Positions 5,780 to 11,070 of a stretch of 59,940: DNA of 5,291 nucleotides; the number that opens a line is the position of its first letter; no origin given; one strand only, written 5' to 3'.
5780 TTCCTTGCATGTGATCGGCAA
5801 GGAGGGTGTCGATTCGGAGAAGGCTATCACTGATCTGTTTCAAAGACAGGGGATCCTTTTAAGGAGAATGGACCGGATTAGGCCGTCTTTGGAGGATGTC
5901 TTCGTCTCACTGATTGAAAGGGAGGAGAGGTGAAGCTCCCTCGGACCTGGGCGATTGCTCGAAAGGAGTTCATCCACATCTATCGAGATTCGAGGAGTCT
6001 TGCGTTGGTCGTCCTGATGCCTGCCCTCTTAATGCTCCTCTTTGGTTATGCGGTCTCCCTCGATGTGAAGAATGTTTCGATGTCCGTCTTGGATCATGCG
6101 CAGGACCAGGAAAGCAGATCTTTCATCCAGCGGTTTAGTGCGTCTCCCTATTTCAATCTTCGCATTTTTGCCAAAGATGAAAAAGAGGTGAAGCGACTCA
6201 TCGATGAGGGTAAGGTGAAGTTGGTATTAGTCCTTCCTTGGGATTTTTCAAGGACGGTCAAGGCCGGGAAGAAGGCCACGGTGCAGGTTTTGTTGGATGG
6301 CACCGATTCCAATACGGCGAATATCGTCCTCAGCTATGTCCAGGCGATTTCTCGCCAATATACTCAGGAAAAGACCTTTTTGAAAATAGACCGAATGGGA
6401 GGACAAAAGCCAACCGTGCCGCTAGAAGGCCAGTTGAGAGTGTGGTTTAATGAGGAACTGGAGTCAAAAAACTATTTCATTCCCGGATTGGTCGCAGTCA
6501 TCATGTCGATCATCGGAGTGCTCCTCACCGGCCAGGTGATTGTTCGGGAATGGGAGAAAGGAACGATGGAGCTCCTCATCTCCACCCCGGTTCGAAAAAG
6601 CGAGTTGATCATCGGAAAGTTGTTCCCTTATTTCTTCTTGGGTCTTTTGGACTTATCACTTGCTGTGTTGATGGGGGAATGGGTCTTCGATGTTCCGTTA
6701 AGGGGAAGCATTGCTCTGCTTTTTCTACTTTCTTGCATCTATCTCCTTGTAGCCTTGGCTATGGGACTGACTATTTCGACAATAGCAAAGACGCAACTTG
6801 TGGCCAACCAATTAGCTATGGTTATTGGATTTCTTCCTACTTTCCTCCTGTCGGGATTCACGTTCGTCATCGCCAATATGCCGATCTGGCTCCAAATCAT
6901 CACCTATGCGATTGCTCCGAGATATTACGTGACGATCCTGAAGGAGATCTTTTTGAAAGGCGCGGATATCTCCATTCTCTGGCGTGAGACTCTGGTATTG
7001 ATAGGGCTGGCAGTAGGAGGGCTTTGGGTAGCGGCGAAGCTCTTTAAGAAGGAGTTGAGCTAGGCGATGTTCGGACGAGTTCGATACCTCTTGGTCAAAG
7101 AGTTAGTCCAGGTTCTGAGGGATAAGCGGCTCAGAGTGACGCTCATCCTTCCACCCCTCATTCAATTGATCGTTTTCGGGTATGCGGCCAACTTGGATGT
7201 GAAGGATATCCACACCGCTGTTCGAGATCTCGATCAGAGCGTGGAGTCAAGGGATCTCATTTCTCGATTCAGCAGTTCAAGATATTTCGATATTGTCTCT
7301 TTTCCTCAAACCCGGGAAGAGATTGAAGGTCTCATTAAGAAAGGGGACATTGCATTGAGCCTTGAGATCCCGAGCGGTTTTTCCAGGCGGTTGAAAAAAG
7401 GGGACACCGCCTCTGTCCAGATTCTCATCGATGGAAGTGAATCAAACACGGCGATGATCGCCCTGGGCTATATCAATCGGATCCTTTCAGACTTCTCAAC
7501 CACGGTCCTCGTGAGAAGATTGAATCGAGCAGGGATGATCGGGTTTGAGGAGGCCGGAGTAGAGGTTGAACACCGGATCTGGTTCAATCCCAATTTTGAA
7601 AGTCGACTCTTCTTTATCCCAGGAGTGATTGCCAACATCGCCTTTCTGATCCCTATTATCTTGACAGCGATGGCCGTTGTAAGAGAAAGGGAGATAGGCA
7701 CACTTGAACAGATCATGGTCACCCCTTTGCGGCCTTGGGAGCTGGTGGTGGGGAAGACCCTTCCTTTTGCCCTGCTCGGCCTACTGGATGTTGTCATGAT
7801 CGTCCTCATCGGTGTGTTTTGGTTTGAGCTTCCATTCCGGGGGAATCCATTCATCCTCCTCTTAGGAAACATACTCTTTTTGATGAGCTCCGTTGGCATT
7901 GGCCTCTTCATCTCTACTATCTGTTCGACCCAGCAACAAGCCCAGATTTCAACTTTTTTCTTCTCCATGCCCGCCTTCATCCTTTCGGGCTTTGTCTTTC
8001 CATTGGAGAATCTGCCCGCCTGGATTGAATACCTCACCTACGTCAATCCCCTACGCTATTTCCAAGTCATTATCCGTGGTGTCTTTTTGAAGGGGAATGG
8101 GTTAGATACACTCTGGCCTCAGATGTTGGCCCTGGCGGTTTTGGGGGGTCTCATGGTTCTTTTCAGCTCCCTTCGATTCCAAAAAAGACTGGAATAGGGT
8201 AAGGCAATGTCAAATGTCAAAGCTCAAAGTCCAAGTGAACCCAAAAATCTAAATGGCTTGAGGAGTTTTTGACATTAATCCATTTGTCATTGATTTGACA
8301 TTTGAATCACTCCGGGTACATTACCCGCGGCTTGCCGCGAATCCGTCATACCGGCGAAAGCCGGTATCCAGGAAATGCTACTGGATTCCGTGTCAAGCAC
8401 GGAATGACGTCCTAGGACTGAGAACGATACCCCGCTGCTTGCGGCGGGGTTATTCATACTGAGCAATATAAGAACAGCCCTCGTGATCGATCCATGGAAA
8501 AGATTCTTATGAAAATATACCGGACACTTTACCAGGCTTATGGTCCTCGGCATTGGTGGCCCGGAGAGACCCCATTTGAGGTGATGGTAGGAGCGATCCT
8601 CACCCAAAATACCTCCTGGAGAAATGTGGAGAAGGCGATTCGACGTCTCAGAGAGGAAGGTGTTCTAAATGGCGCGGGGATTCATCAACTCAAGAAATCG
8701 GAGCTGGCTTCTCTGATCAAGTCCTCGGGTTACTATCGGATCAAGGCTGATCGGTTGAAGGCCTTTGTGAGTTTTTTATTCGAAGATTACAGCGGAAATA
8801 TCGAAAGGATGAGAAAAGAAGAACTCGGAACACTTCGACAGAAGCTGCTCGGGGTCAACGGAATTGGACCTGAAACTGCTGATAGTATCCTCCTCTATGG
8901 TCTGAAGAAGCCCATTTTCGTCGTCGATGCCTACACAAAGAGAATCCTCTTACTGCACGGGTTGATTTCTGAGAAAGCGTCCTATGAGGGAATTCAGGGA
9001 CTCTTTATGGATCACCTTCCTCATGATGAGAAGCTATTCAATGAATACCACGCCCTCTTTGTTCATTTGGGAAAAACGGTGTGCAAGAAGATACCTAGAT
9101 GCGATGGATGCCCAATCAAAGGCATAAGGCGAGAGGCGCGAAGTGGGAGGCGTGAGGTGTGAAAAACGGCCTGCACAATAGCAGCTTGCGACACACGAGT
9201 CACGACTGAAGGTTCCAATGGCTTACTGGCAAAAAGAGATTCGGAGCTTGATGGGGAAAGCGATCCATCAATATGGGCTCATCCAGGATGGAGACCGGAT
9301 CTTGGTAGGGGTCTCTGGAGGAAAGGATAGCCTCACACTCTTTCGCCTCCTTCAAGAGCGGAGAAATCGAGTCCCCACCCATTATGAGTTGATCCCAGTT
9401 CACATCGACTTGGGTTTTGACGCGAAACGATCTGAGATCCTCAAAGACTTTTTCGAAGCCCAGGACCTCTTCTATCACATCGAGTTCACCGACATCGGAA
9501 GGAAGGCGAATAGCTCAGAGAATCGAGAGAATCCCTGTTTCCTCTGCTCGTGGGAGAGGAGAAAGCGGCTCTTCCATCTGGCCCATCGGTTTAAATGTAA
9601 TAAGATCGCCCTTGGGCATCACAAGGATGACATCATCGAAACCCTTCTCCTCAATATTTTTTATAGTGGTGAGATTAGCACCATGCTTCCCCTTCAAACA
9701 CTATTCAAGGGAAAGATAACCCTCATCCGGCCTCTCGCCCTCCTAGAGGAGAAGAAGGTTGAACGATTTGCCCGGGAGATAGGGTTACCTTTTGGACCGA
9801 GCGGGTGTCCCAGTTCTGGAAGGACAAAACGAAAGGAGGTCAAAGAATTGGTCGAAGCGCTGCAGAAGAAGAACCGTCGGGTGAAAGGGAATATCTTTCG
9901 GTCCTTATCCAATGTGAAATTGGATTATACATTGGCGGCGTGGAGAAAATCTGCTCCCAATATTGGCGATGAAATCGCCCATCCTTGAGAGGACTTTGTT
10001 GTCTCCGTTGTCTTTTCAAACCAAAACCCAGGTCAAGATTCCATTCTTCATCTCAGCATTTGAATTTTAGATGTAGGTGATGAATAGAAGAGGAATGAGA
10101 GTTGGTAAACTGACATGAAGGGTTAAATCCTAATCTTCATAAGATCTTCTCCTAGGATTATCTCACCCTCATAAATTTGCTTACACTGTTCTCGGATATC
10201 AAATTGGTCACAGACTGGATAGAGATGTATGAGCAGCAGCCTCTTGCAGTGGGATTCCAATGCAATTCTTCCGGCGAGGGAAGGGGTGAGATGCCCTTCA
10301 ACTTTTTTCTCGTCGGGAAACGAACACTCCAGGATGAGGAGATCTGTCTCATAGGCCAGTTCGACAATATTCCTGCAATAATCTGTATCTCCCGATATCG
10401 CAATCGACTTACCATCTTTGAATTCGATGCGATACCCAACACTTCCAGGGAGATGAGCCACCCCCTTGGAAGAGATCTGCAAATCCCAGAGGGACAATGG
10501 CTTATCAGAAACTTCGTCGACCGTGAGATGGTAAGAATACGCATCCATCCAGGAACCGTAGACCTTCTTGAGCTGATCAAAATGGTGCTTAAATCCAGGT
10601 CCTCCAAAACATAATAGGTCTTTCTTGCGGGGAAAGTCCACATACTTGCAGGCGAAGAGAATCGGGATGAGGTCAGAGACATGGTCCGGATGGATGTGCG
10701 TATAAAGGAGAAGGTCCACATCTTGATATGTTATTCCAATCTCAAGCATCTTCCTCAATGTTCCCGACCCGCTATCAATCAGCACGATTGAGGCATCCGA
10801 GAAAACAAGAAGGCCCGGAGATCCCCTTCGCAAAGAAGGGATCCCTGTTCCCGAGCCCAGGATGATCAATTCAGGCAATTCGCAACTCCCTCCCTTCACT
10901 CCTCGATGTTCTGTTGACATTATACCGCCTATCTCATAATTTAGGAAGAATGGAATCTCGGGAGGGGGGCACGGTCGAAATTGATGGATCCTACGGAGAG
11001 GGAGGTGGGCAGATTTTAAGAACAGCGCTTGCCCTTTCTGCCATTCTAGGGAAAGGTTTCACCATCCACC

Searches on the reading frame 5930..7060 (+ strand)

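Call 46: search_protein_families(library=pfam, proteins=[window:5930-7060:+])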
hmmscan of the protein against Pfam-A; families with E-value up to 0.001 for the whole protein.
window:5930-7060:+ (377 aa): 4 families
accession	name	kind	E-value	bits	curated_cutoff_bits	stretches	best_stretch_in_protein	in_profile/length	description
PF12698.13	ABC2_membrane_3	-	1.6e-55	189.1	31.6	1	24-369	8-346/347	ABC-2 family transporter protein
PF01061.29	ABC2_membrane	-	9.1e-24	84.6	26.9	1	181-341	48-210/211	ABC-2 type transporter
PF12679.13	ABC2_membrane_2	-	6.6e-22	78.5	27.2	1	7-317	1-209/283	ABC-2 family transporter protein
PF12730.13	ABC2_membrane_4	-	2e-05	25.1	27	1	187-302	56-178/179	ABC-2 family transporter protein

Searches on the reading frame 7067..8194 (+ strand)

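Call 46: search_protein_families(library=pfam, proteins=[window:7067-8194:+])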
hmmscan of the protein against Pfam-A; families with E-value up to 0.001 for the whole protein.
window:7067-8194:+ (376 aa): 3 families
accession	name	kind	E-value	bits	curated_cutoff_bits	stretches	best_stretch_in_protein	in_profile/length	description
PF12698.13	ABC2_membrane_3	-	2.3e-52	178.7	31.6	1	25-368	7-346/347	ABC-2 family transporter protein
PF01061.29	ABC2_membrane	-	2.2e-32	112.8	26.9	1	180-340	48-210/211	ABC-2 type transporter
PF12679.13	ABC2_membrane_2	-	3.6e-12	46.6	27.2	1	9-372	4-279/283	ABC-2 family transporter protein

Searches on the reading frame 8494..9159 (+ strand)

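Call 46: search_protein_families(library=pfam, proteins=[window:8494-9159:+])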
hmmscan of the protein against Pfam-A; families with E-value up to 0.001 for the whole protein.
window:8494-9159:+ (222 aa): 1 family
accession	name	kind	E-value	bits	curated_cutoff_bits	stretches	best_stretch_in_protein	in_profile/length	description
PF00730.31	HhH-GPD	-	1.6e-14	54.6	26.2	1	32-173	1-104/108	HhH-GPD superfamily base excision DNA repair protein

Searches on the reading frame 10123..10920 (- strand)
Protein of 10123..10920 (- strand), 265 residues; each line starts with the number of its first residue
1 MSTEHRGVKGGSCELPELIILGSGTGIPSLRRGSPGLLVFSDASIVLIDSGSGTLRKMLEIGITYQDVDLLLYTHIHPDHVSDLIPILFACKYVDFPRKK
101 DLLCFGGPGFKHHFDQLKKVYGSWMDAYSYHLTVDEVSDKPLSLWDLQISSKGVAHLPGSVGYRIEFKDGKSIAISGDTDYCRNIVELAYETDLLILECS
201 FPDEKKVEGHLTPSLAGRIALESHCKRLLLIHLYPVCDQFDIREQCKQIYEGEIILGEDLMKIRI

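Call 46: search_protein_families(library=pfam, proteins=[window:10123-10920:-])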
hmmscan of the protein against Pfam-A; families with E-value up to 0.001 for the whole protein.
window:10123-10920:- (265 aa): 3 families
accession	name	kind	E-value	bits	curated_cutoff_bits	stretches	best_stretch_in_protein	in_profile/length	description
PF12706.13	Lactamase_B_2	-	4.1e-13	49.8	27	1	160-232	125-199/200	Beta-lactamase superfamily domain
PF00753.33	Lactamase_B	-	2.9e-11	44.1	22.7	1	38-190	10-161/196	Metallo-beta-lactamase superfamily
PF23023.1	Anti-Pycsar_Apyc1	-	9.1e-05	22.5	50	1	39-93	25-79/250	Anti-Pycsar protein Apyc1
